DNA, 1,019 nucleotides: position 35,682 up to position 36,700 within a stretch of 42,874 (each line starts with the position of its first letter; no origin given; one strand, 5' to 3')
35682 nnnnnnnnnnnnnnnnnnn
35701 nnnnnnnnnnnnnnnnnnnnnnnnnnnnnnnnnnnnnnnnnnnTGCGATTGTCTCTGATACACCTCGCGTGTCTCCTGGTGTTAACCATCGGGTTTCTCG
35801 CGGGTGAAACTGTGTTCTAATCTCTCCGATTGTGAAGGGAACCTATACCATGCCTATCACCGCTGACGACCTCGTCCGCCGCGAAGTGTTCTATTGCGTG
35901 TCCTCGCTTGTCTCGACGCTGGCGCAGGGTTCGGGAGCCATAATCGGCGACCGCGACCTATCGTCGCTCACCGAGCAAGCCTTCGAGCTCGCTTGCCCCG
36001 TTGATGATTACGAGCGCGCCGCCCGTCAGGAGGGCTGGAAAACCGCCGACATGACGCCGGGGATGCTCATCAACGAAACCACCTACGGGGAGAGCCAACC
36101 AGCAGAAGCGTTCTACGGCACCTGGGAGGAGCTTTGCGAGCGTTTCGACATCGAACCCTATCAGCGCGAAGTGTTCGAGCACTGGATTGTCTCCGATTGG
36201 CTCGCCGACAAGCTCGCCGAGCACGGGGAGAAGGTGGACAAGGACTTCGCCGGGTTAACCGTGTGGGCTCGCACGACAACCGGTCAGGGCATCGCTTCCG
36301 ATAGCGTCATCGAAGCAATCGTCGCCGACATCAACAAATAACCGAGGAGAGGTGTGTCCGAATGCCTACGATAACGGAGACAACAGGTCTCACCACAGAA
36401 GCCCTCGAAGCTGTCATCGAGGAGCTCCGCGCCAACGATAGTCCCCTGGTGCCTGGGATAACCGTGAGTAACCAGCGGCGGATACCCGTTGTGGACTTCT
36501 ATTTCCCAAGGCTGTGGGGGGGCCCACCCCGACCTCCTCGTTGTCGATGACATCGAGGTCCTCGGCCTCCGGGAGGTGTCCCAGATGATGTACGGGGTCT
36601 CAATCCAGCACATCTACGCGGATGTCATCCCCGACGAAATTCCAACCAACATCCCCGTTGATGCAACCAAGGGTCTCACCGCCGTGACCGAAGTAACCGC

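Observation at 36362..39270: Early-region pair: a large Cys/aromatic-rich protein of unknown function followed by an M28-like zinc peptidase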

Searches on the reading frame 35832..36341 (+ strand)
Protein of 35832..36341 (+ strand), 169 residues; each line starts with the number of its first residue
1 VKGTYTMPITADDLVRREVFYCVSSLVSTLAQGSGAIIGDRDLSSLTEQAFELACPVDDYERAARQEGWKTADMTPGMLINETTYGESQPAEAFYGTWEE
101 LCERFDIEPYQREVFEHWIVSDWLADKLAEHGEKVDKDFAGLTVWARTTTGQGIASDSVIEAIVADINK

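Call 5: search_protein_families(library=pfam, proteins=[window:35832-36341:+], max_evalue=0.1)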
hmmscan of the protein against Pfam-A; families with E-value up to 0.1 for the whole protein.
window:35832-36341:+ (169 aa): 0 families

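Call 6: search_protein_families(library=phrogs, proteins=[window:35832-36341:+], max_evalue=0.01)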
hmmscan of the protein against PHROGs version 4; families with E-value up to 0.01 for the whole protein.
window:35832-36341:+ (169 aa): 1 family
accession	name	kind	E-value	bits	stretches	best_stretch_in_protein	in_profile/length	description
phrog_26364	-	unknown function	7.4e-05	23.8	1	104-167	127-185/196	-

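Call 50: search_protein_families(library=ncbifam, proteins=[window:35832-36341:+], max_evalue=0.1)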
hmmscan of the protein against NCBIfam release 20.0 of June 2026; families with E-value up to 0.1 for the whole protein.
window:35832-36341:+ (169 aa): 0 families

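Call 51: search_protein_families(library=padloc, proteins=[window:35832-36341:+], max_evalue=0.1)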
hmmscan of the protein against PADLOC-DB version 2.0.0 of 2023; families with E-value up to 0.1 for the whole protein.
window:35832-36341:+ (169 aa): 0 families
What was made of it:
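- On Known anti-defence or defence families (PADLOC; ArdA): There are no PADLOC hits (call 51).
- There is no match to PADLOC or to any named anti-defence family (calls 50, 51).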

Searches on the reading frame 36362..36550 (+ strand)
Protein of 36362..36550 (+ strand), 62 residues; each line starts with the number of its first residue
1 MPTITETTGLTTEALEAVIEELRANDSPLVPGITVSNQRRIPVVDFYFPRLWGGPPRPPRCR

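Call 5: search_protein_families(library=pfam, proteins=[window:36362-36550:+], max_evalue=0.1)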
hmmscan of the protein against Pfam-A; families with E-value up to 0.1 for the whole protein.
window:36362-36550:+ (62 aa): 0 families

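Call 6: search_protein_families(library=phrogs, proteins=[window:36362-36550:+], max_evalue=0.01)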
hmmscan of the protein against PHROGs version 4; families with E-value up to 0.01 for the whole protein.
window:36362-36550:+ (62 aa): 0 families
